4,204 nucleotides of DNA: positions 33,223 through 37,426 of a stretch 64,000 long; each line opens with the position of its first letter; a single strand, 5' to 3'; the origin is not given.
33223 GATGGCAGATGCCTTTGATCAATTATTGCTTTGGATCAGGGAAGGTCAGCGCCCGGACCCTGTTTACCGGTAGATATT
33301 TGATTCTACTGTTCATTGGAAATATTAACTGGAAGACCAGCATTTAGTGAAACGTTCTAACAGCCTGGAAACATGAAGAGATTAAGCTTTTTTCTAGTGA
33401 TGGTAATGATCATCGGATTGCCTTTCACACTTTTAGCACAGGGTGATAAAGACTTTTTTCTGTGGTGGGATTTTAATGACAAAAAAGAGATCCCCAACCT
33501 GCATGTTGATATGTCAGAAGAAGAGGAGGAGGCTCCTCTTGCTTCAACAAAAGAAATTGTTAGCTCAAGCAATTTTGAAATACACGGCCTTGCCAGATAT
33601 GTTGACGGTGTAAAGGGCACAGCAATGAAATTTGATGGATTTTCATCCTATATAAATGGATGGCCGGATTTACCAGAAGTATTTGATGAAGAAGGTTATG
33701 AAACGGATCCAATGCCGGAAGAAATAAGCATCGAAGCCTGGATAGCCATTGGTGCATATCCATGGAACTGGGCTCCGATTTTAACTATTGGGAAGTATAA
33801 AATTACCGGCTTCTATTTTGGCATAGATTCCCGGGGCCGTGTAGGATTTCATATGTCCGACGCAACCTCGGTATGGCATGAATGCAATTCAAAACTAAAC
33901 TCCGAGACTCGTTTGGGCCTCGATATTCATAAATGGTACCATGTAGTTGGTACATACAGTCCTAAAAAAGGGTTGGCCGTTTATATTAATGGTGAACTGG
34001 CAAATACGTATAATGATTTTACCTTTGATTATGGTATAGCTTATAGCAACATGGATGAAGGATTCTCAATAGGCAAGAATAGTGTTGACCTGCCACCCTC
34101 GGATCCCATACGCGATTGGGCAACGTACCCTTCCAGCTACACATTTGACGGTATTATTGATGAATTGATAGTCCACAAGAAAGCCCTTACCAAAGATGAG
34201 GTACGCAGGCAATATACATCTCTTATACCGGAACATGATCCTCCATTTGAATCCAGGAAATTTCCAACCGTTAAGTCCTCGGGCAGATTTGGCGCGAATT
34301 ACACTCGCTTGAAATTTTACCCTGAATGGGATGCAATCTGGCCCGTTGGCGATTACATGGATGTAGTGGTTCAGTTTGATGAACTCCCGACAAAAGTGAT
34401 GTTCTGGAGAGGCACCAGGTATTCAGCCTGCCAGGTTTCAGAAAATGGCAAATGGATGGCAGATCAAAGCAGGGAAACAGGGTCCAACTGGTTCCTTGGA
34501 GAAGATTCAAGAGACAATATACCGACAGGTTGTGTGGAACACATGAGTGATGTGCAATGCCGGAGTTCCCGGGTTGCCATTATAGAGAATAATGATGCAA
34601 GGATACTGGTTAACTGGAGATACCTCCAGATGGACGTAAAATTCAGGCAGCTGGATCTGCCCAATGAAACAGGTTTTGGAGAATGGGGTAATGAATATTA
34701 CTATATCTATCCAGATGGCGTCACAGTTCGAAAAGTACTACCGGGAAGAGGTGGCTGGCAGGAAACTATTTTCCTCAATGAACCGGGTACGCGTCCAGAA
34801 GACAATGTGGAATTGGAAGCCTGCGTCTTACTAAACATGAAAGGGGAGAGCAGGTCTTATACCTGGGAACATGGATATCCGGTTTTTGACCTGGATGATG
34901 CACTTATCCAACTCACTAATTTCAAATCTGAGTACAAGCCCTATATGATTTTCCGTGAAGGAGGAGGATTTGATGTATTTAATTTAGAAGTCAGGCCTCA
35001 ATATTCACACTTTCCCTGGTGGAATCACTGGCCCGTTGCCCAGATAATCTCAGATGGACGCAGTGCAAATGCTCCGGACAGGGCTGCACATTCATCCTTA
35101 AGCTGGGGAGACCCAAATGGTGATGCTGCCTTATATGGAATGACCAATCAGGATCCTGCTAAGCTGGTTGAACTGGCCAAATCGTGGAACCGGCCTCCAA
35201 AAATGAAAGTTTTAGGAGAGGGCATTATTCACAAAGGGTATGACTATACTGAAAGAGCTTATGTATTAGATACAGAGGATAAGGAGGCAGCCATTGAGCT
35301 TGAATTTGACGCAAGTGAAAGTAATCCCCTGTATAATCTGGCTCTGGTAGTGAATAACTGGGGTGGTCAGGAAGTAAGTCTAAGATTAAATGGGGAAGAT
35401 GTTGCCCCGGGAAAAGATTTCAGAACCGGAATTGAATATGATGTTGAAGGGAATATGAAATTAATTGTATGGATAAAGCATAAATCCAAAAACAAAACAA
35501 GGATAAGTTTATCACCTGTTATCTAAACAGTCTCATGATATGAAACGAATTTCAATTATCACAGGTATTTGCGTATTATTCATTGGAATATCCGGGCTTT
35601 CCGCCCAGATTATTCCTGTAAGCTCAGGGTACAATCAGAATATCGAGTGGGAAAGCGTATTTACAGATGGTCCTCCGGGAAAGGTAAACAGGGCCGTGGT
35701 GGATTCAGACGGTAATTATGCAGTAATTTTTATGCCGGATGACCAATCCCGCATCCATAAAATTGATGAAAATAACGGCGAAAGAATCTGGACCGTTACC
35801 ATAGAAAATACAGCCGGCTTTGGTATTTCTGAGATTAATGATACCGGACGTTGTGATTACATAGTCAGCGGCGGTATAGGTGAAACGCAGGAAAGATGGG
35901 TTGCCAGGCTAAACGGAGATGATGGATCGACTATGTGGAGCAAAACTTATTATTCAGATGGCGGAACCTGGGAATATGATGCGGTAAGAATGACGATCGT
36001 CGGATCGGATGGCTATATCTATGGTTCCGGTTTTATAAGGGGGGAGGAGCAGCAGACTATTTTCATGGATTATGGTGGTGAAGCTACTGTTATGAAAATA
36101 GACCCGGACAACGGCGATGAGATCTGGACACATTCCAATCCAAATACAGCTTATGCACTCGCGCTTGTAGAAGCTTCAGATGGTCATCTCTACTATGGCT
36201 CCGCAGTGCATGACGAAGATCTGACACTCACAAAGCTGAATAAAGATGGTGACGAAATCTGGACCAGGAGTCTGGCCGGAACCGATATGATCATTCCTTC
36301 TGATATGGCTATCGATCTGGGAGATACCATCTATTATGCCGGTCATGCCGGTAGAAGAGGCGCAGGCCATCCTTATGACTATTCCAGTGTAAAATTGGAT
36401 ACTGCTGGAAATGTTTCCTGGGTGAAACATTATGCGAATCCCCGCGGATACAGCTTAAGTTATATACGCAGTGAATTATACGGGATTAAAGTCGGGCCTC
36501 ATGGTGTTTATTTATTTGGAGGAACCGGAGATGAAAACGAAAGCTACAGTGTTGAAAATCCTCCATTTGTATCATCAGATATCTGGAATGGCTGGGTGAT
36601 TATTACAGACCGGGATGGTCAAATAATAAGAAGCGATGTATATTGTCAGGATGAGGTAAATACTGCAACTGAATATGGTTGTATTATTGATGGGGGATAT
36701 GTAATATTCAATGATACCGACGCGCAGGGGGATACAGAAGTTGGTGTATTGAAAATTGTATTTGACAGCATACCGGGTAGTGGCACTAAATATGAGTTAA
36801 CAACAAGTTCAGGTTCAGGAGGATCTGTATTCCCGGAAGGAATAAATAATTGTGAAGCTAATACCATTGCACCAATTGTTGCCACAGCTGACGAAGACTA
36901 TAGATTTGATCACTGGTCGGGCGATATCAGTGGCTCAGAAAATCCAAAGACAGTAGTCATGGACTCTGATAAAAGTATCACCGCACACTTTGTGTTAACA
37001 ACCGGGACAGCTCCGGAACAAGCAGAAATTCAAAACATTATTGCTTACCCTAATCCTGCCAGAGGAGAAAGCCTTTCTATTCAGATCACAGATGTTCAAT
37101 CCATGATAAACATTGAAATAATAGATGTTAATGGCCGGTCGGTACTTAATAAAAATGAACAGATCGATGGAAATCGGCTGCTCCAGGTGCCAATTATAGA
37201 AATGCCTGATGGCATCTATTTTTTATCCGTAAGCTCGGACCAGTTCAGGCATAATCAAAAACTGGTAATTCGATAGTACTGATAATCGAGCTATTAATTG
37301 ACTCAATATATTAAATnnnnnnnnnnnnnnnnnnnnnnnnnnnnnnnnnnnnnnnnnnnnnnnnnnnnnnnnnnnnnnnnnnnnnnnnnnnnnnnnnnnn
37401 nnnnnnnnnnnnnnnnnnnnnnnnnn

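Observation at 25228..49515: Four exported paralogs of an unassigned LamG-containing protein family wired into a SusC/D locus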

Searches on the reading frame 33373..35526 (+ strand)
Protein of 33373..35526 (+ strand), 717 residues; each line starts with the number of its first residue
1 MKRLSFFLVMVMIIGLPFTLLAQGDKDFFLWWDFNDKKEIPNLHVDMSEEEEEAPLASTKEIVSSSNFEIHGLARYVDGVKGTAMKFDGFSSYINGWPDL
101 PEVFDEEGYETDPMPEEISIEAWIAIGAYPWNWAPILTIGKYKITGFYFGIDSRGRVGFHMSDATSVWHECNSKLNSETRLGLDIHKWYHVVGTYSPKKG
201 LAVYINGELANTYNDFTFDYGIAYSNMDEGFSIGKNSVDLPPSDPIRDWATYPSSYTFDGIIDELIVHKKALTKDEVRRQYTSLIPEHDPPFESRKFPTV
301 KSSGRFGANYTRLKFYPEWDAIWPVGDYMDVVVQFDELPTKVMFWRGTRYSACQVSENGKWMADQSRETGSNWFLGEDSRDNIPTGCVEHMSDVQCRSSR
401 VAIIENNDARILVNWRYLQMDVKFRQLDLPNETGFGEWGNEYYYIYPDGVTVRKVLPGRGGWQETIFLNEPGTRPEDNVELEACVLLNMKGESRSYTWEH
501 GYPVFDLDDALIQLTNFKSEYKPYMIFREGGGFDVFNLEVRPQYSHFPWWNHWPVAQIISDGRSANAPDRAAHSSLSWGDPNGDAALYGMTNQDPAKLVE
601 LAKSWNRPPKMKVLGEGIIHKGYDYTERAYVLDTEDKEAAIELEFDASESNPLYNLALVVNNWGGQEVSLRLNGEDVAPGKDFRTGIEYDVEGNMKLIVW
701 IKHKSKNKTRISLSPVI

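Call 3: search_protein_families(library=pfam, proteins=[window:33373-35526:+], max_evalue=0.01)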
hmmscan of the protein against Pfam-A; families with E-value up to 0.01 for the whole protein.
window:33373-35526:+ (717 aa): 1 family
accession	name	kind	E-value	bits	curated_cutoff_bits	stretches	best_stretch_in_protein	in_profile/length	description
PF13385.13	Laminin_G_3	-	9.5e-17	62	27.6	1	116-277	17-150/151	Concanavalin A-like lectin/glucanases superfamily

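Call 6: search_protein_families(library=ncbifam, proteins=[window:33373-35526:+], max_evalue=0.1)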
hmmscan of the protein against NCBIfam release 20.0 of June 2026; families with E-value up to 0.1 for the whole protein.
window:33373-35526:+ (717 aa): 1 family
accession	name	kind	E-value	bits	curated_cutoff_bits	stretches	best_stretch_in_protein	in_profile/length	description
NF052521.1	TafC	equivalog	0.00022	20.4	410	1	162-282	259-361/373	TafC family fimbrial protein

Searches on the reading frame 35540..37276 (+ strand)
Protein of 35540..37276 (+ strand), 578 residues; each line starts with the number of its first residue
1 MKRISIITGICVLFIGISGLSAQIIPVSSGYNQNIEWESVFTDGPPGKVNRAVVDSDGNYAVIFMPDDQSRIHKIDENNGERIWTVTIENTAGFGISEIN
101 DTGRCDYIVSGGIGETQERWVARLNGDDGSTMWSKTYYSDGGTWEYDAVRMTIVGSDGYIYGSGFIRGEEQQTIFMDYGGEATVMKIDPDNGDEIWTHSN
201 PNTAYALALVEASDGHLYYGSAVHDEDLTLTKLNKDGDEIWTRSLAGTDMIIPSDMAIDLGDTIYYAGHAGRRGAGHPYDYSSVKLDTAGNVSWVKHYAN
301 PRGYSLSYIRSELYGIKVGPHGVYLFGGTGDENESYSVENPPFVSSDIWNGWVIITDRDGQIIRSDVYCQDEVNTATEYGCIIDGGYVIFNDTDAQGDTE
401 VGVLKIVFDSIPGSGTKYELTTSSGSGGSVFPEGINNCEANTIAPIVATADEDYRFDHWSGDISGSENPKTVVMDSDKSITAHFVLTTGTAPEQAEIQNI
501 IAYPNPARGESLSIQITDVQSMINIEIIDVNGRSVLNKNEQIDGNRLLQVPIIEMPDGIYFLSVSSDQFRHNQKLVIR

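Call 5: search_protein_families(library=pfam, proteins=[window:35540-37276:+], max_evalue=0.001)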
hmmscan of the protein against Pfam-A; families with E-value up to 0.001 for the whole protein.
window:35540-37276:+ (578 aa): 4 families
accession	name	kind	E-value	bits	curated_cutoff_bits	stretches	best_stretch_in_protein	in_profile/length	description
PF18962.6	Por_Secre_tail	-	2.2e-11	44.3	27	1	503-577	2-75/75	Secretion system C-terminal sorting domain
PF18998.6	Flg_new_2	-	6.1e-11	42.6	23.6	1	418-485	1-70/73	Divergent InlB B-repeat domain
PF13360.13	PQQ_2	-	6.6e-11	42.7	27.6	1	119-301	3-149/233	Outer membrane protein assembly factor BamB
PF13570.13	Beta-prop_ACSF4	-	0.00085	19.2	133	0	183-374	72-248/329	Beta-alanine-activating enzyme, beta-propeller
